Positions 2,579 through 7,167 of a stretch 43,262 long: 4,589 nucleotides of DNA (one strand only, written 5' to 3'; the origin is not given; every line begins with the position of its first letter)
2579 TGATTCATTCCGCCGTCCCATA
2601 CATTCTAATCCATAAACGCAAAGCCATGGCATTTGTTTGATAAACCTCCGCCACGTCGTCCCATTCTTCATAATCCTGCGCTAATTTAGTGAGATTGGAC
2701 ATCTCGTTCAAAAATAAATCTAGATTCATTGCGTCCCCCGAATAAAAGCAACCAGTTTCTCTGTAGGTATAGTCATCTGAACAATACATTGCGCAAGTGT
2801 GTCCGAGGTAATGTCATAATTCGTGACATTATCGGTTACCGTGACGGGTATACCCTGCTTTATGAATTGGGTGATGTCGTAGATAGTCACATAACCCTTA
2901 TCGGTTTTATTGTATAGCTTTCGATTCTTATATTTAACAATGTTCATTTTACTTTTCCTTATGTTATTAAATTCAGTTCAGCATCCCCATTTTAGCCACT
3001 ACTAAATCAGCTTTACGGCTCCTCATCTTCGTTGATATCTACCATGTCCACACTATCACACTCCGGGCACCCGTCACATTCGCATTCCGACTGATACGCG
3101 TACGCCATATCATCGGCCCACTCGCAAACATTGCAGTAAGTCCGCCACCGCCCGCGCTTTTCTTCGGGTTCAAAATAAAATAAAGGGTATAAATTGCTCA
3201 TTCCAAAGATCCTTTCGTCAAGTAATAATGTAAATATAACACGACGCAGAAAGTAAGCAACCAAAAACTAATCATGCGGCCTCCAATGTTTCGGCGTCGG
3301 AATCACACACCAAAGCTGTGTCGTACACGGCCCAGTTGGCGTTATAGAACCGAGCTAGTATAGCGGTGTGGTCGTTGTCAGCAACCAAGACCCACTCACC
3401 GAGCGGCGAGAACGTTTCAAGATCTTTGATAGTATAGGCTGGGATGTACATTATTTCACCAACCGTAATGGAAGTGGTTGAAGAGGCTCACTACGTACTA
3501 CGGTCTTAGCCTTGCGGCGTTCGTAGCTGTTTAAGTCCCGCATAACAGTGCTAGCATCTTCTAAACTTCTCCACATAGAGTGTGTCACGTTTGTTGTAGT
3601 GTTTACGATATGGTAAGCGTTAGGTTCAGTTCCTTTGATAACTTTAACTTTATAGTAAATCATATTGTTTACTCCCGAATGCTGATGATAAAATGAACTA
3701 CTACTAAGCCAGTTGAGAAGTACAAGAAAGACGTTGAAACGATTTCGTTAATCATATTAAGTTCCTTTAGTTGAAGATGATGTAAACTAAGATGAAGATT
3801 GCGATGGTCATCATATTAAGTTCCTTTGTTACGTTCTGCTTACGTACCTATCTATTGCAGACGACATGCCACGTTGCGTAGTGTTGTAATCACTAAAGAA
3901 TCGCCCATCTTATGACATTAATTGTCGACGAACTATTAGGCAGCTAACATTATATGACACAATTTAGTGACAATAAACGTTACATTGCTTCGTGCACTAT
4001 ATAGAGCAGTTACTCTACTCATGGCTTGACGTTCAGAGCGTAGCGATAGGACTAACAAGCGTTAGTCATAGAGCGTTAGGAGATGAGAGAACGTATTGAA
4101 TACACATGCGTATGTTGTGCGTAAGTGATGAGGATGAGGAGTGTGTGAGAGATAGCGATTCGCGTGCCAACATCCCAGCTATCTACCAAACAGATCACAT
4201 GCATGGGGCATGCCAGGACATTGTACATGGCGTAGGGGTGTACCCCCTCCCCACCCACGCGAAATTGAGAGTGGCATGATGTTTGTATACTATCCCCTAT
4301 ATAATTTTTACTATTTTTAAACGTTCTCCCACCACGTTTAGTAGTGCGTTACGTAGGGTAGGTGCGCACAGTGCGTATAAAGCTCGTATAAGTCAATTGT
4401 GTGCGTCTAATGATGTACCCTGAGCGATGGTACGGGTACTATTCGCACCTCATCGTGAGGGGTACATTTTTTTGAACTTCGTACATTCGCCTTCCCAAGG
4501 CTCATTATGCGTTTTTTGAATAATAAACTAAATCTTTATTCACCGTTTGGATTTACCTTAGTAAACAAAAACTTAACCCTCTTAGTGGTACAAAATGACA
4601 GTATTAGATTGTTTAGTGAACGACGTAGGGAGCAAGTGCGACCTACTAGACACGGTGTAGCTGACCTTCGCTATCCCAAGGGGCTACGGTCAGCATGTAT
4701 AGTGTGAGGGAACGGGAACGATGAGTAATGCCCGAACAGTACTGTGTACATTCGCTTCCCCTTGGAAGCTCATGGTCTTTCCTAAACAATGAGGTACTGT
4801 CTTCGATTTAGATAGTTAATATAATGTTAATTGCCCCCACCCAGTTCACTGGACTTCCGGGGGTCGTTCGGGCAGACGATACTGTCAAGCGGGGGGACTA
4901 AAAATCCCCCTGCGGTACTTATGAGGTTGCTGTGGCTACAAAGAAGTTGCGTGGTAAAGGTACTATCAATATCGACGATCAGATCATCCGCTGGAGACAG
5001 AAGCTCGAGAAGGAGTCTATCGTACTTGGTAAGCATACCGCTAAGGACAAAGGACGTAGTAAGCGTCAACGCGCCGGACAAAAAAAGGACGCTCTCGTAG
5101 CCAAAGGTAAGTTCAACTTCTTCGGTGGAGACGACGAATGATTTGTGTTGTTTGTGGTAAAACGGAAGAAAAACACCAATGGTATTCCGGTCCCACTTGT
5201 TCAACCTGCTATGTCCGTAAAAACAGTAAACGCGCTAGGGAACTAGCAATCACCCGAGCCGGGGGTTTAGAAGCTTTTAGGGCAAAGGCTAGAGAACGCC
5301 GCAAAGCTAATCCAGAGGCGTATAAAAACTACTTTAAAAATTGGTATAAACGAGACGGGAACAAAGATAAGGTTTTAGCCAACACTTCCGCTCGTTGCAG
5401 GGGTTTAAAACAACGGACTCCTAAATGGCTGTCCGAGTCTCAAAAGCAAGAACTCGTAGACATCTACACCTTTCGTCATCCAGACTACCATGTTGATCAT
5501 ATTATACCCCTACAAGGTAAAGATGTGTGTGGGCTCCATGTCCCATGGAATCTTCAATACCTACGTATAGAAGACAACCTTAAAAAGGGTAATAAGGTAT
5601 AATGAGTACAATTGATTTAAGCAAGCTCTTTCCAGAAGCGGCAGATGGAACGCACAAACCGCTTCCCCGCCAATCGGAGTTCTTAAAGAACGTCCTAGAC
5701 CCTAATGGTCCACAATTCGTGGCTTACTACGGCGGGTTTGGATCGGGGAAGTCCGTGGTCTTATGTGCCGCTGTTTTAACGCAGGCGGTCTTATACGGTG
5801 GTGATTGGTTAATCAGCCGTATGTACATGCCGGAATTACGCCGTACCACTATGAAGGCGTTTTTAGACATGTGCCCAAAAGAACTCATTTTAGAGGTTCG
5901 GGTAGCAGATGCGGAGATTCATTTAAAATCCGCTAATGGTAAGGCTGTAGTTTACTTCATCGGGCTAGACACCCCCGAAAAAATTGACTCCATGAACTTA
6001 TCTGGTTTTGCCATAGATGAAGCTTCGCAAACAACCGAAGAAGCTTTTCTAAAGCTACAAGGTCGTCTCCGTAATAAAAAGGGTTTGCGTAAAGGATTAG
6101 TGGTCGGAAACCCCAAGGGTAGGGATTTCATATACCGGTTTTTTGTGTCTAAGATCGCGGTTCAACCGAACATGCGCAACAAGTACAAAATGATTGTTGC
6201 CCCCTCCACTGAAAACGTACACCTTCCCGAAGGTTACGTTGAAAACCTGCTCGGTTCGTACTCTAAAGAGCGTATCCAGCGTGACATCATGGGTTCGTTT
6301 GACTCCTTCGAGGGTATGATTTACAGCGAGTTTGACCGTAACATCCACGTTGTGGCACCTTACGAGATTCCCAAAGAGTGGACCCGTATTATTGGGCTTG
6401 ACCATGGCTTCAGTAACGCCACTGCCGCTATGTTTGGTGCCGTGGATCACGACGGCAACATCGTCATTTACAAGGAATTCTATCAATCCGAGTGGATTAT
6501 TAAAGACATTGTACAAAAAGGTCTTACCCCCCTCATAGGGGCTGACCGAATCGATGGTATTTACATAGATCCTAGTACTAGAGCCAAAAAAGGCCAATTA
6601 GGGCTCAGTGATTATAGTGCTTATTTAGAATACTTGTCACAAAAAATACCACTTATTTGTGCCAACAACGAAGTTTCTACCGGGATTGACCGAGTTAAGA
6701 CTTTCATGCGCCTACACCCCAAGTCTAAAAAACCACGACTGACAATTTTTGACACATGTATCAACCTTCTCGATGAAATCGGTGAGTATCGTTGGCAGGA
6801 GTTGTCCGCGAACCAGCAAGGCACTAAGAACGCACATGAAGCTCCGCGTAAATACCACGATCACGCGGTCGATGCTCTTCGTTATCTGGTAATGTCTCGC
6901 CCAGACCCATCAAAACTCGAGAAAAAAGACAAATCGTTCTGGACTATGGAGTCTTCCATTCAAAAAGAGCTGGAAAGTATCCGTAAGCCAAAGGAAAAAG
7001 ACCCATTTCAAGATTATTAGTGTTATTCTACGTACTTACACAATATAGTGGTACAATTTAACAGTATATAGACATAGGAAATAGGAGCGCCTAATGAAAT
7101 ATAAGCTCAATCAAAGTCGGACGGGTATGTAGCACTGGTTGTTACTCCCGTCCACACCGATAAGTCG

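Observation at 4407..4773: Two diverged copies of a roughly 90-nt module: paralogous micro-ORFs or structured RNAs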

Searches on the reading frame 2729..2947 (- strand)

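Call 53: search_protein_families(library=pfam, proteins=[window:2729-2947:-], max_evalue=0.01)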
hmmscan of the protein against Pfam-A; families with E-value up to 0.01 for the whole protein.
window:2729-2947:- (73 aa): 1 family
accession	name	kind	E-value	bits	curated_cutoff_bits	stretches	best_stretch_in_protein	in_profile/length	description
PF07879.16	PHB_acc_N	-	5.5e-16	58.9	25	1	3-58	2-57/61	PHB/PHA accumulation regulator DNA-binding domain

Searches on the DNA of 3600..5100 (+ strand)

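Call 3: search_dna_similar(query=window:3700-5000:+, collection=phages, mode=distant, max_rows=40)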
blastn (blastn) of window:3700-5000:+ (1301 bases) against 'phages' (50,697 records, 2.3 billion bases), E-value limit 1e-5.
No match.
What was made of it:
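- Tried and rejected: No match (call 3).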

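Call 35: search_rna_families(source=window, start=3600, end=5100, threshold=evalue, max_evalue=5)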
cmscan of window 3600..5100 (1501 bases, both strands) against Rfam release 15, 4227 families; matches with E-value up to 5: 0.
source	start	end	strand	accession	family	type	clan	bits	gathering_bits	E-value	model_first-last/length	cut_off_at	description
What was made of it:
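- On Any described RNA family (Rfam 15): None up to E = 5 in 3600-5100 (call 35).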

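Call 55: build_rna_model(alignment_id=A1, structure=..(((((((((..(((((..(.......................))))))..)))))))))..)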
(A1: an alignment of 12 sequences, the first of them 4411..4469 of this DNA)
Model R1 built from alignment A1 (12 sequences, 63 columns); structure: as given.
model positions 59; base pairs 15; branch points 0; effective number of sequences 12; information 0.854 bits per position. Calibrated on 0.2 Mb of random sequence (short: E-values are rough).
structure used (alignment columns):
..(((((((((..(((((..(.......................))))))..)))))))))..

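Call 56: search_with_rna_model(model_id=R1, source=window, filters=off, max_evalue=10)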
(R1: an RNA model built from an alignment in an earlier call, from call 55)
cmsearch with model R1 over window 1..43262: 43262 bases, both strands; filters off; matches with E-value up to 10: 13.
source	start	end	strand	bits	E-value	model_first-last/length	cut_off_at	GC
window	4411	4469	+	64.9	3.4e-16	1-59/59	no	0.51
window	4027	4096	+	11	0.59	1-59/59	no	0.46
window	15696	15717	+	10.4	0.89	1-59/59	no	0.45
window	11663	11704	+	8.6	2.8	10-50/59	no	0.43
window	38540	38552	-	8.3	3.6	1-59/59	no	0.46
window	4411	4469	-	7.7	5.1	1-59/59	no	0.51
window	19985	20011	+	7.5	5.9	1-59/59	no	0.44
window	15496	15513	-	7.1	7.5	1-59/59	no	0.5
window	39217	39260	-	6.9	8.7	1-59/59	no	0.45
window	12420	12437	-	6.8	9.4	1-59/59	no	0.56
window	40543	40590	+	6.8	9.5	1-59/59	no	0.33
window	6213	6241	-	6.7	9.7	1-59/59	no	0.48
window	11301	11323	+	6.7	9.9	1-59/59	no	0.35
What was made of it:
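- On HK022 put-type antitermination RNA: There is a single SL1 per genome (call 56).
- Closest known: HK022 put RNA. Different: There is one SL1 per genome, not two put copies at two early operons (call 56).
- Checked: A covariance model of the large hairpin that fills copy A finds a single copy in the window (64.9 bits; next best 11 bits, E 0.6; call 56).
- Tried and rejected: None (call 56), so the idea of two full modules was dropped.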

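Call 57: search_with_rna_model(model_id=R1, sources=[L001, L121, L122, L123, L124, L128, L130, L131, L132, L133, L134, L135, L139, L140, L141, L142], max_evalue=1, make_alignment=true)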
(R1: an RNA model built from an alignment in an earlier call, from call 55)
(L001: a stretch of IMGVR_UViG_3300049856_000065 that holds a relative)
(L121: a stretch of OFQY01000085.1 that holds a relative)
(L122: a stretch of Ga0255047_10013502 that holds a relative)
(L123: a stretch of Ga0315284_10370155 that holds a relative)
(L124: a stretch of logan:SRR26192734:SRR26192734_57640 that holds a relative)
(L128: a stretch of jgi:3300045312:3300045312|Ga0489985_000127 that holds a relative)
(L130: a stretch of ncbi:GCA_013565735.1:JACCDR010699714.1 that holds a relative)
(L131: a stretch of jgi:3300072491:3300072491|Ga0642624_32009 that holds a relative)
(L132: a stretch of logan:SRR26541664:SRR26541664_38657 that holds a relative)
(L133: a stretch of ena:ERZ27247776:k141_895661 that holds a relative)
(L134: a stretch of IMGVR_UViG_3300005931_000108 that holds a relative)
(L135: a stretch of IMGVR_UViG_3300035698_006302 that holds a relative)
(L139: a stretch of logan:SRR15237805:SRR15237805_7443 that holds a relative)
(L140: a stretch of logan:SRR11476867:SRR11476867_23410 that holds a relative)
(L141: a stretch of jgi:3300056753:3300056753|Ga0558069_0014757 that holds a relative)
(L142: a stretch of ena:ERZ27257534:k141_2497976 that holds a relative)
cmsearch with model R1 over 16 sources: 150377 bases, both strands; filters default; matches with E-value up to 1: 12.
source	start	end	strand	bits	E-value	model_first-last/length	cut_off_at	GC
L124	3375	3433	+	69.5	6e-17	1-59/59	no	0.51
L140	78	136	+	67.3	2.4e-16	1-59/59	no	0.44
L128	3545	3603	+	66.5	4e-16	1-59/59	no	0.56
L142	2754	2812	+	63.8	2.3e-15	1-59/59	no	0.47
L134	7673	7731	+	58.6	7.1e-14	1-59/59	no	0.51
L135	96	154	+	58.6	7.1e-14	1-59/59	no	0.51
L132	4960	5020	+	56.7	2.4e-13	1-59/59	no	0.49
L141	188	246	+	53.9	1.5e-12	1-59/59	no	0.47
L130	5281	5341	+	51.2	9e-12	1-59/59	no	0.46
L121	3481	3541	+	48.9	3.9e-11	1-59/59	no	0.54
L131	305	353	+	48.8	4.2e-11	1-59/59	no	0.45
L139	3163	3223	+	48.3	5.7e-11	1-59/59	no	0.41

Alignment A2: 12 matches aligned to the model, 63 columns, each read 5' to 3' on its own strand. Consensus structure (alignment columns), stored with it:
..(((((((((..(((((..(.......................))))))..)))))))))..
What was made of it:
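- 4411..4469 (+): SL1, a 59-nt hairpin. Lower stem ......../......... Internal loop 5'-UGAG/5'-UGAG: a tandem G·A flanked by U·G and G·U. Upper stem CGAUG/CAUCG. Apical region of about 21 nt containing ACGGGUAC. Followed in this genome by U7. Model R1 finds one copy per genome at 48-70 bits (calls 56, 57).
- One copy per genome at 48-70 bits (calls 56, 57).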

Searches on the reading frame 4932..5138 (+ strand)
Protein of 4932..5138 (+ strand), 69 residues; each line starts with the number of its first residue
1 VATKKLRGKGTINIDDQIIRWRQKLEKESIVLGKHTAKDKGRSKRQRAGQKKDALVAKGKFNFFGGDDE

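Call 15: search_protein_families(library=phrogs, proteins=[window:4932-5138:+], max_evalue=0.001)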
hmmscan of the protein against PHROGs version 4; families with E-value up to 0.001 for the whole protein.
window:4932-5138:+ (69 aa): 0 families

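Call 90: search_protein_families(library=pfam, proteins=[window:4932-5138:+], max_evalue=1)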
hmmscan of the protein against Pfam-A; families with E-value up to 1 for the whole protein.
window:4932-5138:+ (69 aa): 0 families
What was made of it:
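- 4932..5141 (+): First gene of the rightward operon: a 69-aa basic protein of unknown function, conserved directly upstream of the large terminase in relatives. No Pfam or PHROG match (calls 15, 90).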

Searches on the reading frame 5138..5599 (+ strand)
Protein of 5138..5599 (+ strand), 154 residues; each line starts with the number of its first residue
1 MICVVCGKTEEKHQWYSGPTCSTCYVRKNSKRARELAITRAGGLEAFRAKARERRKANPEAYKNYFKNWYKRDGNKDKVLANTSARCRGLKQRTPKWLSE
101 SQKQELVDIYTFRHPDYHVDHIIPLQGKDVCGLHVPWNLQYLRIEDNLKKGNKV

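Call 14: search_protein_families(library=pfam, proteins=[window:5138-5599:+], max_evalue=0.01)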
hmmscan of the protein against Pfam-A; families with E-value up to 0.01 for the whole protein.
window:5138-5599:+ (154 aa): 0 families

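Call 90: search_protein_families(library=pfam, proteins=[window:5138-5599:+], max_evalue=1)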
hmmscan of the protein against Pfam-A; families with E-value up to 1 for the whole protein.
window:5138-5599:+ (154 aa): 4 families
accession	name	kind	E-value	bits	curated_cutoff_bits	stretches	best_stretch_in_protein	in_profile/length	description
PF15119.11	APOC4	-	0.036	14.7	27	0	4-26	30-52/94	Apolipoprotein C4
PF01004.24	Flavi_M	-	0.23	11.6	25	1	86-119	7-43/74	Flavivirus envelope glycoprotein M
PF24451.1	DUF7567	-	0.49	10.8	27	1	2-33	18-49/131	Family of unknown function (DUF7567)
PF01844.29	HNH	-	0.67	10.6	21.4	1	115-152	12-46/47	HNH endonuclease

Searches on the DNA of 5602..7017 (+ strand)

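Call 70: search_rna_families(sources=[L121, L124, L128, L130, L131, L132, L133, L134, L139, L140, L141, L142], threshold=gathering)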
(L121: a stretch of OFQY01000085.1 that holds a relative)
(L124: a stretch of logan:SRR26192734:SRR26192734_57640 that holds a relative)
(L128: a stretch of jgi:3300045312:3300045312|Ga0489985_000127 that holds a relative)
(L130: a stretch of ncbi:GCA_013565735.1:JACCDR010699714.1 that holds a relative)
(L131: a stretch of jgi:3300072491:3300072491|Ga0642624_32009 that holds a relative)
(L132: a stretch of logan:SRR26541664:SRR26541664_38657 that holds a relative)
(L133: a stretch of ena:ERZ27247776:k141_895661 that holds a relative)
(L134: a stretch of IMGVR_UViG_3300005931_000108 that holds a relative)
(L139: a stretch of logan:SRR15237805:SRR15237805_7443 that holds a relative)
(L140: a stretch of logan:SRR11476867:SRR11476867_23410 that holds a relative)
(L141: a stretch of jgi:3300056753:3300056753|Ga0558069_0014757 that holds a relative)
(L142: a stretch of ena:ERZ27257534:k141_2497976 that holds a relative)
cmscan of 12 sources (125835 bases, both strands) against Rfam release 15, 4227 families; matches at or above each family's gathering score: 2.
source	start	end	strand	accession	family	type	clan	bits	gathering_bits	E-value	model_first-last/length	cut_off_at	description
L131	816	890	+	RF00005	tRNA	Gene; tRNA;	CL00001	65.1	29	1.3e-11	1-71/71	no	tRNA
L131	740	807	+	RF00005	tRNA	Gene; tRNA;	CL00001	34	29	0.0048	1-71/71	no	tRNA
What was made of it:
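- On Any described RNA family (Rfam 15): Only tRNAs in 12 relatives (call 70).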
